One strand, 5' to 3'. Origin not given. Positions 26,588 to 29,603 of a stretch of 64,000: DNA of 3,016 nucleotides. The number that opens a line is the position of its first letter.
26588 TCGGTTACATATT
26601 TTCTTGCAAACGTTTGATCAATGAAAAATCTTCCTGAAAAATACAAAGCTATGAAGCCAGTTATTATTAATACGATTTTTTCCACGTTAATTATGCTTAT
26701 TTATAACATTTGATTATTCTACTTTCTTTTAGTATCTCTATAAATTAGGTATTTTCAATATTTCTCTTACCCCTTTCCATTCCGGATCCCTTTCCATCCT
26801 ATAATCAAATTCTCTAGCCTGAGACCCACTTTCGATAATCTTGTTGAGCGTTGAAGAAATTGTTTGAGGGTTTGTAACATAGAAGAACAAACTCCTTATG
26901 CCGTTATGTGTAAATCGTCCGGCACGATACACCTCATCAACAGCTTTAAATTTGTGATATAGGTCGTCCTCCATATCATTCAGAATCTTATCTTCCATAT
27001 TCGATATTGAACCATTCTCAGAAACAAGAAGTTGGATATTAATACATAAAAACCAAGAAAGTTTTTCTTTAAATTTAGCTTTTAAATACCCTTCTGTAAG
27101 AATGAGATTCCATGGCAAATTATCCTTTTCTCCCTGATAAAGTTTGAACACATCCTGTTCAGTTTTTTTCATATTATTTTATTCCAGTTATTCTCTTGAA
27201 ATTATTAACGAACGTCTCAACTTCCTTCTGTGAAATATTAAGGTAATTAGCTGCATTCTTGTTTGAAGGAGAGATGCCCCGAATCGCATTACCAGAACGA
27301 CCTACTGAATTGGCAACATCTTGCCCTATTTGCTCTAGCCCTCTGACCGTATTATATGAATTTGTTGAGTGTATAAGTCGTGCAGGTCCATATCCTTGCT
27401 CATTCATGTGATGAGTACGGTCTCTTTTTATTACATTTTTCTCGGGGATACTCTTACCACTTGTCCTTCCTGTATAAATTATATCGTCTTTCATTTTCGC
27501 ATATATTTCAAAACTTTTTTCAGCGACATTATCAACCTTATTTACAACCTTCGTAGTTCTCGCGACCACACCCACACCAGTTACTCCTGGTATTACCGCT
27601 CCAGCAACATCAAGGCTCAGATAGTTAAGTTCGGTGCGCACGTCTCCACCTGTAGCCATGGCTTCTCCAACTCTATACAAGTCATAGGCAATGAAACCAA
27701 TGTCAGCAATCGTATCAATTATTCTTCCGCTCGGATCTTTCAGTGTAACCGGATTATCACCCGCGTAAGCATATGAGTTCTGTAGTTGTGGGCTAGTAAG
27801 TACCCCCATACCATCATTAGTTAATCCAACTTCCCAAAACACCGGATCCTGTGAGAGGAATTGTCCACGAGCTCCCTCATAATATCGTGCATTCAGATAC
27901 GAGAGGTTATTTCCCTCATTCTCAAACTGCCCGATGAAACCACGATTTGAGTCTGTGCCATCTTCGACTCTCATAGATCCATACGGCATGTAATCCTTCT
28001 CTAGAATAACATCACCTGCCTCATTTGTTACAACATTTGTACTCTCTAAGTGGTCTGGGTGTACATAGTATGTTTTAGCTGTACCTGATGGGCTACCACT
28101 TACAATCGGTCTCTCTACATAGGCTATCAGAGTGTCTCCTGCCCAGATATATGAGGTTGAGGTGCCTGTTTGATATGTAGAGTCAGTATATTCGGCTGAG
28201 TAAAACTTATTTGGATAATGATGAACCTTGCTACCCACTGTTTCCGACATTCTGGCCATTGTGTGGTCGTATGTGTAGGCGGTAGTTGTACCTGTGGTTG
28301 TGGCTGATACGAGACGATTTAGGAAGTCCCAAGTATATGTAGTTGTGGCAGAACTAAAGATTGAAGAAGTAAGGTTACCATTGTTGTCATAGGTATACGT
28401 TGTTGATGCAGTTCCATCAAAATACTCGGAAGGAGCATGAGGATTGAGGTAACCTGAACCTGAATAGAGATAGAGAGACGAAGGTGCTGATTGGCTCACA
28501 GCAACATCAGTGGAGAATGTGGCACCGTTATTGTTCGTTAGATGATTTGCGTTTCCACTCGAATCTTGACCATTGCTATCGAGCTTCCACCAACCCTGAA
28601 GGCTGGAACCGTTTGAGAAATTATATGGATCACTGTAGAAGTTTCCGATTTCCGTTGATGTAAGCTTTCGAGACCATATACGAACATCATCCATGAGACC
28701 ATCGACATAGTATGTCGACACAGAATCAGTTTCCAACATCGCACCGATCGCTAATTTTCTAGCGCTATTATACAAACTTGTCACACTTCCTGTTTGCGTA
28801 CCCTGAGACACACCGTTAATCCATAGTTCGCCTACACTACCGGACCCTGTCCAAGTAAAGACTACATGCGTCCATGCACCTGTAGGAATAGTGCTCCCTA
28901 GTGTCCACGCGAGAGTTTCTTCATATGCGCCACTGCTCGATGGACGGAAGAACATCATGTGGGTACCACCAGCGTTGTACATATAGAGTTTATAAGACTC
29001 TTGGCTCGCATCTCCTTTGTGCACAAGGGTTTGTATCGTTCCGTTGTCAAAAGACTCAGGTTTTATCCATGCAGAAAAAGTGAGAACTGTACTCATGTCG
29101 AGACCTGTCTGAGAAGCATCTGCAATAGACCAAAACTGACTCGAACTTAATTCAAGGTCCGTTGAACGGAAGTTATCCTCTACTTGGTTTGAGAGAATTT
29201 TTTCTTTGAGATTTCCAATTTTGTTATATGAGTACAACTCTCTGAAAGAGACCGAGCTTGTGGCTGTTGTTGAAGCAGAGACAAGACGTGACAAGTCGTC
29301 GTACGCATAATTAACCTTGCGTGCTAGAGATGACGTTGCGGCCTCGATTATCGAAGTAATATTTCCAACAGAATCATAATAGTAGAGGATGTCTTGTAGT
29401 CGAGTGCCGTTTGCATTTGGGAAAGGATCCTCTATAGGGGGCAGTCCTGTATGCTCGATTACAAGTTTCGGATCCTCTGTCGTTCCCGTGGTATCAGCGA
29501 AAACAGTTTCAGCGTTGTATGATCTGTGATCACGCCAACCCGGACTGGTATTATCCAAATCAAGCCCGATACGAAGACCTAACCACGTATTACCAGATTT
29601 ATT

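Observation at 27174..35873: Single-chain TcB-TcC (BC-fusion)-like RHS giant with extra LamG and unknown middle domains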

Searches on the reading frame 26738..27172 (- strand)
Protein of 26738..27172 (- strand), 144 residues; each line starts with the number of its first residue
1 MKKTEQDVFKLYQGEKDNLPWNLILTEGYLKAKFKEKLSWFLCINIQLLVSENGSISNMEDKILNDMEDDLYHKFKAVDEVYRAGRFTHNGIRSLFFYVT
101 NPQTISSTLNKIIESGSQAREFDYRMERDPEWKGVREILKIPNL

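Call 9: search_protein_families(library=pfam, proteins=[window:26738-27172:-], max_evalue=0.01)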
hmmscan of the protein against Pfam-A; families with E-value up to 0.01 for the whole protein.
window:26738-27172:- (144 aa): 1 family
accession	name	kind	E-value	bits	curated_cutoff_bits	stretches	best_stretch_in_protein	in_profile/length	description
PF05117.17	DUF695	-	2.8e-14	54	23.1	1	36-134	30-128/134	Family of unknown function (DUF695)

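Call 22: search_protein_families(library=phrogs, proteins=[window:26738-27172:-], max_evalue=0.1)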
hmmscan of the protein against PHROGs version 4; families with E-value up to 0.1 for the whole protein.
window:26738-27172:- (144 aa): 0 families

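Call 71: search_protein_families(library=ncbifam, proteins=[window:26738-27172:-], max_evalue=5)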
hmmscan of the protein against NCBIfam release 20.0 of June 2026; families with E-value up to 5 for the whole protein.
window:26738-27172:- (144 aa): 2 families
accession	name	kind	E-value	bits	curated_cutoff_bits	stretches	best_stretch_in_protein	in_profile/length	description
TIGR01619.1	hyp_HI0040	hypoth_equivalog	0.068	12.9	149.4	1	53-114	51-112/250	TIGR01619 family protein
TIGR03818.1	MotA1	equivalog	0.2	10.8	303.8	1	41-118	78-156/282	flagellar motor stator protein MotA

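Call 94: find_encoding_contigs(protein=window:26738-27172:-, flank=10000, max_places=4)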
Protein window:26738-27172:- (144 aa): 2 contigs read that carry it; 1 place shown.
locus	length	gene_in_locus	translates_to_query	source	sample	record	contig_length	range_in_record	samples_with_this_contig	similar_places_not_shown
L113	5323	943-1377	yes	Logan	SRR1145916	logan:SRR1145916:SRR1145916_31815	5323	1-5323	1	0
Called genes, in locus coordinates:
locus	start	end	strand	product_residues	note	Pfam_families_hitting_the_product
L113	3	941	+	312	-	?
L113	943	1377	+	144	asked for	PF05117:DUF695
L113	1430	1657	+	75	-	-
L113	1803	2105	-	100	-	-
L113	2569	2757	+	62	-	-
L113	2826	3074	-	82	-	-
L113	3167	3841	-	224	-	PF01471:PG_binding_1, PF16656:Pur_ac_phosph_N (weak)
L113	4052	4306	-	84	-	-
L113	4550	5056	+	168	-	PF02518:HATPase_c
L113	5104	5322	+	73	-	?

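Call 110: find_related_loci(query=A6, collection=metagenome_contigs, flank=3000)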
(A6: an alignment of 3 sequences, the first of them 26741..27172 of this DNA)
Query A6 (144 aa) in metagenome_contigs; peptide patterns used: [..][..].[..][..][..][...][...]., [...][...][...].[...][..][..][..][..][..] (x = any residue, [..] = any of these).
600 stretches matched a pattern (row limit reached: there are more); 19 encode a relative of the query (tblastn E <= 1e-3); 19 distinct loci.
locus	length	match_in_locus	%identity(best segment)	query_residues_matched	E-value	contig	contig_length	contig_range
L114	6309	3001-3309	40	35-132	2e-15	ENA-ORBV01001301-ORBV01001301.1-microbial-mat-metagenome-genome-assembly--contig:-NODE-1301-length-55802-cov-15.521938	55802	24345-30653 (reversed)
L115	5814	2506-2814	40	35-132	2e-15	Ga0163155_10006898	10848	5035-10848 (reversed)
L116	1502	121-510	32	4-132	2e-15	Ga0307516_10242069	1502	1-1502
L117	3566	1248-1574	34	22-133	1e-14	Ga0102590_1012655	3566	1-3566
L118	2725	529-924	30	6-133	2e-14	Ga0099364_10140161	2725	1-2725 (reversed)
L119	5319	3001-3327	34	22-133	1e-14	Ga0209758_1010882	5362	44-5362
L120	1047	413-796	30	7-133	5e-14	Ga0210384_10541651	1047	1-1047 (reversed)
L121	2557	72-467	30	3-133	4e-14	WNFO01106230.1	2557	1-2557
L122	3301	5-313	37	33-132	1e-13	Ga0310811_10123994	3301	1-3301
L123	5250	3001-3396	29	3-133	2e-13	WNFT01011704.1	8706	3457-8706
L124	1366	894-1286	30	10-136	2e-13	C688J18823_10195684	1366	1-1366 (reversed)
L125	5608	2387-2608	38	60-133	3e-13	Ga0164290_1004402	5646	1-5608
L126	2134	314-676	31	18-133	1e-12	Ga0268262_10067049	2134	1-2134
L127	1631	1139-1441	36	42-139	7e-12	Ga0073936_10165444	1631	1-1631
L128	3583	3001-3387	33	16-140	8e-12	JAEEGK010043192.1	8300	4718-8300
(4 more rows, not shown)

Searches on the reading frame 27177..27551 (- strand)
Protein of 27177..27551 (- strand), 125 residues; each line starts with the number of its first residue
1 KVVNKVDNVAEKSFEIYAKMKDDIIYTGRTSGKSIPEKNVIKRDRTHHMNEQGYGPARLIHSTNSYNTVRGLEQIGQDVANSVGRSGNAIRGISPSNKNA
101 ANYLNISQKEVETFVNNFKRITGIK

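Call 23: find_homologous_proteins(query=window:27177-27551:-, max_evalue=0.001)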
Query seq(125 aa) (125 aa): 2 proteins with E <= 0.001 among 4 candidates.
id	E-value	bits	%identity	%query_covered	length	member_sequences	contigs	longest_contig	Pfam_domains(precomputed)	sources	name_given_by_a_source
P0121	2.3e-15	74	51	62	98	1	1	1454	-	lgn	-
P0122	1.5e-7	49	38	70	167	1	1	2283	-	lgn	-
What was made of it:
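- Tried and rejected: A word-indexed protein search with the tip found only 2 hits (call 23).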

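Call 28: search_solved_structures(query=A2, max_evalue=10)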
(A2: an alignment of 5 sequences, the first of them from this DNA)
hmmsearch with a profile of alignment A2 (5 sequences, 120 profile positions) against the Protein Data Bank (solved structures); distinct sequences matched with E-value up to 10: 2.
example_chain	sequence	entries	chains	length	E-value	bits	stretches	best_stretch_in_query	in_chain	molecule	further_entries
7xr2_A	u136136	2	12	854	0.43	13.9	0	77-105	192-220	VP3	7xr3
4mks_A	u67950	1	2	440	0.52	13.7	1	68-104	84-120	Enolase 2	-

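Call 37: predict_structure(alignment_id=A2)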
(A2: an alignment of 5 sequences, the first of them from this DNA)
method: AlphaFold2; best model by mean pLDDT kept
length: 125 residues; sequences in the alignment: 5
mean_pLDDT: 75.9   pTM: 0.70
mean pLDDT of the five models: 75.9, 43.8, 42.1, 41.2, 39.4
residues with pLDDT >= 90: 20; 70-90: 71; 50-70: 16; < 50: 18
segments of 3 or more residues with pLDDT < 50: 1-8, 83-92
pLDDT, mean of each block of 10 residues (from residue 1): 46 88 83 90 77 84 88 79 48 60 80 87 79
secondary structure, 60 per line:
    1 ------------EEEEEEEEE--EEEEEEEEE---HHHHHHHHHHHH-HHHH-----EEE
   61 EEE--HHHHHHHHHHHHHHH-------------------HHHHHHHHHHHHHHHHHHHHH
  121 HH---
elements in order: E13-21 E24-32 H36-47 H49-52 E58-63 H66-80 H100-122
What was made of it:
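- On Tox-URI1 nuclease toxin domain: The topology fits (call 37).
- Tip fold: the AF2 topology is beta-beta-alpha-beta-alpha (call 37).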

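Call 39: search_protein_representatives(alignment_id=A2)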
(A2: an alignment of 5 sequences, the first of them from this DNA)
Query: 5 sequences, 120 profile positions. Proteins with E-value up to 0.001 (for the whole library): 2026; up to 1e-10: 773; up to 1e-30: 116. The best 150 are listed.
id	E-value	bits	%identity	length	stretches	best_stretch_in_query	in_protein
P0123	8.1e-39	148.6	-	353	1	11-117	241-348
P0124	1.2e-38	148.0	-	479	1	5-113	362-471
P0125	1.4e-38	147.8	-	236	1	6-117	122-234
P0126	3.5e-38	146.6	-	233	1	6-117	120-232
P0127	4.3e-37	143.0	-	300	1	9-116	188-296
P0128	1.2e-36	141.7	-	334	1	2-113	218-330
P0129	2.2e-36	140.8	-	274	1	7-115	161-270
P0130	2.6e-36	140.5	-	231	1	7-115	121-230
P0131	2.9e-36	140.4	-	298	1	7-115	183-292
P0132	5.3e-36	139.5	-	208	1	7-116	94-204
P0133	5.4e-36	139.5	-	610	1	13-117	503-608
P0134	8.7e-36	138.8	-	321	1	7-115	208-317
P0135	1.1e-35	138.5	-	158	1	5-116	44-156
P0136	1.2e-35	138.4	-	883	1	6-117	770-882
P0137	1.4e-35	138.1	-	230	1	5-117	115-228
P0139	1.9e-35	137.7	-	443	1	5-117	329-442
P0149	8.6e-35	135.6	-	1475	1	9-116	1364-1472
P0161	4.7e-34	133.2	-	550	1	5-116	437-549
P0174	2.3e-33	131.0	-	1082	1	11-117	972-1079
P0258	1.4e-29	118.8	-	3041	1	10-112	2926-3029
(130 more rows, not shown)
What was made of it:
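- Tip family: 2026 clusters at E<=1e-3, mostly with the domain at or near the C-terminus, in proteins of 123-3041 aa (call 39).
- Tried and rejected: The exhaustive search was needed (call 39).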

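Call 40: search_protein_families(library=pfam, proteins=[P0123, P0124, P0125, P0133, P0136, P0149, P0174, P0139, P0161, P0127], max_evalue=0.01)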
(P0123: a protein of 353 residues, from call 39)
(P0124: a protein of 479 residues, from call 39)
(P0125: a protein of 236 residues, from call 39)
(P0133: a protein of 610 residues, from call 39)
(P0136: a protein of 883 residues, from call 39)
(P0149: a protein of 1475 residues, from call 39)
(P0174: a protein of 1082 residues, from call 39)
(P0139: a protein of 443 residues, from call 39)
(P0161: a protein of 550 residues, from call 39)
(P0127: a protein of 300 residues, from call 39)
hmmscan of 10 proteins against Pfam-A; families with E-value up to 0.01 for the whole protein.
P0123 (353 aa): 0 families

P0124 (479 aa): 1 family
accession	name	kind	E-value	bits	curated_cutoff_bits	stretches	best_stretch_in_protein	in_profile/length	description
PF00682.25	HMGL-like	-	0.0014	18.5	29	1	266-370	29-129/260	HMGL-like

P0125 (236 aa): 0 families

P0133 (610 aa): 2 families
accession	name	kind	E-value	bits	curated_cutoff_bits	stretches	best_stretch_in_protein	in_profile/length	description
PF05593.20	RHS_repeat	-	2.4e-09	37.8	22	0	129-164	1-31/38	RHS Repeat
PF03527.20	RHS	-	2.5e-05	24.5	27.9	1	326-344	3-21/38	RHS protein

P0136 (883 aa): 2 families
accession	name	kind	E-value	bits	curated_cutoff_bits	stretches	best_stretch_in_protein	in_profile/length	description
PF05593.20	RHS_repeat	-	3.1e-20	72.5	22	2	38-73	2-37/38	RHS Repeat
PF03527.20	RHS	-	0.00018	21.7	27.9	1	486-516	3-33/38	RHS protein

P0149 (1475 aa): 1 family
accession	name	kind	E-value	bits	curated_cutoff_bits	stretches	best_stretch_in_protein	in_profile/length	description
PF05593.20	RHS_repeat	-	8.5e-29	99.8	22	2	792-827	1-36/38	RHS Repeat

P0174 (1082 aa): 2 families
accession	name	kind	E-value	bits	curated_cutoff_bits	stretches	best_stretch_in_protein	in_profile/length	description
PF20041.5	DUF6443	-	4.8e-19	69.4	27.8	1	44-164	16-135/137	Domain of unknown function (DUF6443)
PF05593.20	RHS_repeat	-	0.00016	22.4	22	1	524-547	14-38/38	RHS Repeat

P0139 (443 aa): 0 families

P0161 (550 aa): 3 families
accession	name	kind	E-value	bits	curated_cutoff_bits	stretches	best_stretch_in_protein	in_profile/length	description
PF07591.16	PT-HINT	-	1e-28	100.7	27.7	1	310-438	1-136/137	Pretoxin HINT domain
PF13403.11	Hint_2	-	4.5e-08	34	28.4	1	304-340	2-38/147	Hint domain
PF25023.1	TEN_YD-shell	-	1.1e-05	24.2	50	1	78-184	785-892/909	Teneurin YD-shell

P0127 (300 aa): 0 families

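Call 43: search_solved_structures(query=A3, max_evalue=10, show_alignments=2)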
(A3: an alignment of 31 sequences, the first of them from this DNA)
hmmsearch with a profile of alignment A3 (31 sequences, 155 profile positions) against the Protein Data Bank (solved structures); distinct sequences matched with E-value up to 10: 1.
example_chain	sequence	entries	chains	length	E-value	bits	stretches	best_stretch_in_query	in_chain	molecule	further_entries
7lbe_C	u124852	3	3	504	6.3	9.8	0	22-82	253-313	Envelope glycoprotein O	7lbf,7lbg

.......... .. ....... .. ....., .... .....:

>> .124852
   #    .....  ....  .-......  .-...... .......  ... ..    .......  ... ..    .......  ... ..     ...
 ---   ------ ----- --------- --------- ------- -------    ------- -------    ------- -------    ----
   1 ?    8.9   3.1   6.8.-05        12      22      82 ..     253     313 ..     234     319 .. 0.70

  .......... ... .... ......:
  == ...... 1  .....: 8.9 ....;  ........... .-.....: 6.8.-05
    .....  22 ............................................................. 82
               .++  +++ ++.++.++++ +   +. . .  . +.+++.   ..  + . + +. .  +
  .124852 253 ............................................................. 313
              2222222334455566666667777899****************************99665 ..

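Call 44: search_protein_families(library=pfam, alignment_id=A3, max_evalue=5)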
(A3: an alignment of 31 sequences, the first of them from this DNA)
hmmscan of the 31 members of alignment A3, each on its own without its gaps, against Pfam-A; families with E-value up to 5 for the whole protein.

A. member 1, seq(125 aa): 1 family
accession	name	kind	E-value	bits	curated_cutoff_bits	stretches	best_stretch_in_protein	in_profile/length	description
PF07453.19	NUMOD1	-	0.11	13.2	22.8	1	95-111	17-33/37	NUMOD1 domain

B. families by the number of members that match (of 31 scanned): 10 families
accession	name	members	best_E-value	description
PF06109.18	HlyE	1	0.0082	Haemolysin E (HlyE)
PF13054.11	DUF3915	1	0.024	Protein of unknown function (DUF3915)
PF07591.16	PT-HINT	1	0.025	Pretoxin HINT domain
PF11179.13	DUF2967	1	0.032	Protein of unknown function (DUF2967)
PF05055.17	DUF677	1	0.072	Protein of unknown function (DUF677)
PF17624.7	US30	1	0.093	Family of unknown function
PF07453.19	NUMOD1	1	0.11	NUMOD1 domain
PF21366.3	TRAFD1-XIAF1_ZnF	1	0.14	TRAFD1/XAF1, zinc finger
PF15320.11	RAM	1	0.27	mRNA cap methylation, RNMT-activating mini protein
PF03229.18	Alpha_GJ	1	1.6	Alphavirus glycoprotein J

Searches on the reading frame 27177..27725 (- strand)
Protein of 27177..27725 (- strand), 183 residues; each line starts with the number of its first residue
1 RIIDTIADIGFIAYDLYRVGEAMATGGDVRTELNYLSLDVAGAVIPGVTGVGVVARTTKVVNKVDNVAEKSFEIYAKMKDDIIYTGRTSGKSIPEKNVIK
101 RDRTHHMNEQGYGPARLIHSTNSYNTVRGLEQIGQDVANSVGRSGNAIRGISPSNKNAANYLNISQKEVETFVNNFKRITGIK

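Call 12: search_protein_families(library=pfam, proteins=[window:27177-27725:-], max_evalue=1)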
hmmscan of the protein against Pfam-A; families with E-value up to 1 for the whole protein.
window:27177-27725:- (183 aa): 0 families

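Call 22: search_protein_families(library=phrogs, proteins=[window:27177-27725:-], max_evalue=0.1)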
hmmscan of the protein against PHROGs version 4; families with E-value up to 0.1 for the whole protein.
window:27177-27725:- (183 aa): 1 family
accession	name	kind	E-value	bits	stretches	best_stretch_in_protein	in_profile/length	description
phrog_7572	-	unknown function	0.074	14.5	0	70-107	29-66/119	-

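Call 71: search_protein_families(library=ncbifam, proteins=[window:27177-27725:-], max_evalue=5)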
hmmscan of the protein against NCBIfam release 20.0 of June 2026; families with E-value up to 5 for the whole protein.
window:27177-27725:- (183 aa): 2 families
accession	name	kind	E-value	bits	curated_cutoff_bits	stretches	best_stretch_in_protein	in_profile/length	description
NF052445.1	RespRegMctR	equivalog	0.084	12.3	300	1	153-182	160-189/205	two-component system response regulator MctR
NF052367.1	entericidin_domain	domain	0.5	10.6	40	1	125-141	3-16/30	entericidin domain-containing protein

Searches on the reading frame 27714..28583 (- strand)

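Call 12: search_protein_families(library=pfam, proteins=[window:27714-28583:-], max_evalue=1)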
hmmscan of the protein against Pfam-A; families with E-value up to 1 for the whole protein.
window:27714-28583:- (290 aa): 5 families
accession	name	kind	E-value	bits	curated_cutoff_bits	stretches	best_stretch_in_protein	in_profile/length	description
PF05593.20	RHS_repeat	-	0.0029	18.4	22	1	59-73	17-30/38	RHS Repeat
PF17417.8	Glycoprot_B_PH2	-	0.043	14.6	23.7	1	81-156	15-87/97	Herpesvirus Glycoprotein B PH-like domain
PF03689.21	Nepo_coat_N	-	0.07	13.5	27.3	1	71-101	55-85/91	Nepovirus coat protein, N-terminal domain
PF05194.17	UreE_C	-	0.096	13.4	23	1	83-130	17-64/87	UreE urease accessory protein, C-terminal domain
PF16475.10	DUF5052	-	0.95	9.5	29.4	0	87-139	25-77/199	Domain of unknown function (DUF5052)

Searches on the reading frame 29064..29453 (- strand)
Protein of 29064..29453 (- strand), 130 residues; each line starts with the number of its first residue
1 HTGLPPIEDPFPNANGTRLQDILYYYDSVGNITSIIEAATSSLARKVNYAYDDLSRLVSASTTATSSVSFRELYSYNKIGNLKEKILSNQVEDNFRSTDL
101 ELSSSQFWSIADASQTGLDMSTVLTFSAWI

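Call 12: search_protein_families(library=pfam, proteins=[window:29064-29453:-], max_evalue=1)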
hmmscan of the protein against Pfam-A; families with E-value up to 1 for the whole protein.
window:29064-29453:- (130 aa): 2 families
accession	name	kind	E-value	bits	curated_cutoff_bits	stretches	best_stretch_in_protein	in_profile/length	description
PF05593.20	RHS_repeat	-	2.4e-05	25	22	1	26-64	1-35/38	RHS Repeat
PF17132.9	Glyco_hydro_106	-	0.087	11.7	29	1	16-77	532-593/743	alpha-L-rhamnosidase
